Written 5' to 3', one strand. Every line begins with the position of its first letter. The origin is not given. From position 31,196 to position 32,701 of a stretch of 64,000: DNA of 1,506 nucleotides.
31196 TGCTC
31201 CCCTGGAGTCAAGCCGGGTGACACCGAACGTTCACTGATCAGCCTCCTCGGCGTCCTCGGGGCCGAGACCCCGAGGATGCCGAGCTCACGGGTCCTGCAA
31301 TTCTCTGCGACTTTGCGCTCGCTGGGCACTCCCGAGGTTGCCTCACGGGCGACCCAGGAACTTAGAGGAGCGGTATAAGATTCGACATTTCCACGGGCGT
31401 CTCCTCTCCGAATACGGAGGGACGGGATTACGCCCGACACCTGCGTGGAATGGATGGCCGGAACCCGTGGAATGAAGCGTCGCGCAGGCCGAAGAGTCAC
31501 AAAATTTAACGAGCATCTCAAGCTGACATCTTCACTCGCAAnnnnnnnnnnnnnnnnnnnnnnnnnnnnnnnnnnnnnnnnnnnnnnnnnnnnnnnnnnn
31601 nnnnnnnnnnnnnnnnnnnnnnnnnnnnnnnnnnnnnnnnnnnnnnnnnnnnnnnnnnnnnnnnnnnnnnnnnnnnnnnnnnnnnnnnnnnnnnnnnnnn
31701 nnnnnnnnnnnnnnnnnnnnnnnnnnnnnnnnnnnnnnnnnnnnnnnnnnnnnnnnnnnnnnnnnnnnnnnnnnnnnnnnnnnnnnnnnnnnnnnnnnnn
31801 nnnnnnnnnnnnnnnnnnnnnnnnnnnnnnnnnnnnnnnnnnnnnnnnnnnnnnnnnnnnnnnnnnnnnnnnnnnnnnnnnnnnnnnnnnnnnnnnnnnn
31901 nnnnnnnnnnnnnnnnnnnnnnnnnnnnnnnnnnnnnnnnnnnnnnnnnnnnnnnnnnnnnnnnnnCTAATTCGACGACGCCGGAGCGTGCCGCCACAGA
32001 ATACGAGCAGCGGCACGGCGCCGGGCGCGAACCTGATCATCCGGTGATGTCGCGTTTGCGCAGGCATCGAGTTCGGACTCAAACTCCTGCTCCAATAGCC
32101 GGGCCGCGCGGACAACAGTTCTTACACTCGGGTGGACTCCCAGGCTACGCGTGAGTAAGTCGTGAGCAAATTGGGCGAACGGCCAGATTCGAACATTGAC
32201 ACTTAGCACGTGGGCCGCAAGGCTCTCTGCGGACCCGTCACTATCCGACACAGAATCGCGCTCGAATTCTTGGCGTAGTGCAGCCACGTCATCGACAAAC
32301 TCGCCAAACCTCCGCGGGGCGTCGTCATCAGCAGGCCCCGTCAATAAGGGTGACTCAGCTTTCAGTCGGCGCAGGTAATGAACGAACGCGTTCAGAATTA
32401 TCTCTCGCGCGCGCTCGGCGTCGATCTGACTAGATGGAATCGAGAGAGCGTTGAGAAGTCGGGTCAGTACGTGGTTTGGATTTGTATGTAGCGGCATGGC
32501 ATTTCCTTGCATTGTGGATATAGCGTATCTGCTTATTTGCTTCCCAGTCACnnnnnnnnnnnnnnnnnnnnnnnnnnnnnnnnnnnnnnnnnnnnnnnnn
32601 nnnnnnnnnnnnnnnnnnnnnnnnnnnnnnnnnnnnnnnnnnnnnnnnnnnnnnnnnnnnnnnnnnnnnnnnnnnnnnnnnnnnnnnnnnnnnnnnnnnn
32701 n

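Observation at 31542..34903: Second island operon: Arm-like/P-loop NTPase with a long helical insertion, a helical middle protein and a DUF4160 protein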

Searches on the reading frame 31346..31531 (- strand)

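Call 75: search_protein_families(library=pfam, proteins=[window:31346-31531:-], max_evalue=1)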
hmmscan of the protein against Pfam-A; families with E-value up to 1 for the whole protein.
seq(62 aa): 1 family
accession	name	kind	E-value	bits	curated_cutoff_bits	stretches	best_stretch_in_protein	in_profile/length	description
PF19392.5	DUF5967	-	0.062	13.7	25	1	3-34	12-41/43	Family of unknown function (DUF5967)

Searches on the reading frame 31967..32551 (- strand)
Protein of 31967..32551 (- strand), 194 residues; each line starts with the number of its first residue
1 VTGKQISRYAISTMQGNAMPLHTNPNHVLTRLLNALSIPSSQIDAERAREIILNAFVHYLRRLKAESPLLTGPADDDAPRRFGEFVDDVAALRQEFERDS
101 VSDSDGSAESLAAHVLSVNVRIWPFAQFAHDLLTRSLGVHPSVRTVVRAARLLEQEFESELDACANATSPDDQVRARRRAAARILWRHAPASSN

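Call 3: search_protein_families(library=pfam, proteins=[window:31967-32551:-], max_evalue=0.1)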
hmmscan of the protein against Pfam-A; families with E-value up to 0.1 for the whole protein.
window:31967-32551:- (194 aa): 0 families

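Call 4: search_protein_families(library=padloc, proteins=[window:31967-32551:-], max_evalue=0.1)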
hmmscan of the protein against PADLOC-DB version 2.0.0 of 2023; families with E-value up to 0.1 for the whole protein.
window:31967-32551:- (194 aa): 0 families

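Call 5: search_protein_families(library=ncbifam, proteins=[window:31967-32551:-], max_evalue=0.1)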
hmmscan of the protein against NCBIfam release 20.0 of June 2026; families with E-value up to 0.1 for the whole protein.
window:31967-32551:- (194 aa): 0 families

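Call 22: find_homologous_proteins(query=window:31967-32551:-)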
Query window:31967-32551:- (194 aa): 1 proteins with E <= 0.001 among 994 candidates.
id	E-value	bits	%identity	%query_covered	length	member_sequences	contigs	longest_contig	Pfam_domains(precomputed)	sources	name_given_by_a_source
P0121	1.2e-107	376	100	91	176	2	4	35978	-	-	-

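Call 75: search_protein_families(library=pfam, proteins=[window:31967-32497:-], max_evalue=1)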
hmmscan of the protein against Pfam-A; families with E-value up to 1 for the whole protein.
window:31967-32497:- (176 aa): 1 family
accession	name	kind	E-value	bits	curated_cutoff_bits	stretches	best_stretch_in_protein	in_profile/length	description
PF08406.16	CbbQ_C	-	0.089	13.4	20.6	1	113-149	28-63/85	CbbQ/NirQ/NorQ C-terminal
